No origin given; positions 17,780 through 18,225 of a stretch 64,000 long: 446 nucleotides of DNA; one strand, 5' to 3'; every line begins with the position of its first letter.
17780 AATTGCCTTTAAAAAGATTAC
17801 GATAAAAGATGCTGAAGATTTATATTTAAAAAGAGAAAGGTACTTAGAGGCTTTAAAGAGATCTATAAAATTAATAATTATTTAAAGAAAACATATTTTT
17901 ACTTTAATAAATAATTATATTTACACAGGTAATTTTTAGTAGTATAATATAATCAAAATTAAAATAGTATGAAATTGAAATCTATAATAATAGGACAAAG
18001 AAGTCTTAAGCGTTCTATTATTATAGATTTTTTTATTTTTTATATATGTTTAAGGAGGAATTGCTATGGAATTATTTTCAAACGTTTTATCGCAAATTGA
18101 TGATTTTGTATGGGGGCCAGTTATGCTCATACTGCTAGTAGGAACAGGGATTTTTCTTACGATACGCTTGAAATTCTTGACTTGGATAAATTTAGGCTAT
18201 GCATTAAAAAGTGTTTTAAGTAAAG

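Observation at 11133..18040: Two terminator-like leader hairpins of the same operon share an identical 12-mer, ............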

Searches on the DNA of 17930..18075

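Call 33: search_rna_families(source=window, start=17930, end=18075, threshold=evalue, max_evalue=10)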
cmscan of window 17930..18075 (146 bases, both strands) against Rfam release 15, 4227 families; matches with E-value up to 10: 6.
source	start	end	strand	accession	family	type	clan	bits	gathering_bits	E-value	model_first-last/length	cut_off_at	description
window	18035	18068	+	RF02597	shuA_thermo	Cis-reg; thermoregulator;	-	18.9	58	1.3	1-32/32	no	shuA/chuA 5' UTR thermoregulator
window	17976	18031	+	RF04157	MIR9486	Gene; miRNA;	-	17.2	100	0.3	1-119/119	no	MIR9486 microRNA precursor family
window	17977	18037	+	RF04128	MIR8562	Gene; miRNA;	-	16.2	211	0.43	96-153/242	no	MIR8562 microRNA precursor family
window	17977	18032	-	RF04157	MIR9486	Gene; miRNA;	-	15.6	100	0.83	1-119/119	no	MIR9486 microRNA precursor family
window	17975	18033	+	RF04210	MIR8643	Gene; miRNA;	-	15.5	135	0.83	1-150/150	no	MIR8643 microRNA precursor family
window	17977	18031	+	RF03718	mir-2804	Gene; miRNA;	-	15.2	86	2.4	19-66/78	no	mir-2804 microRNA precursor family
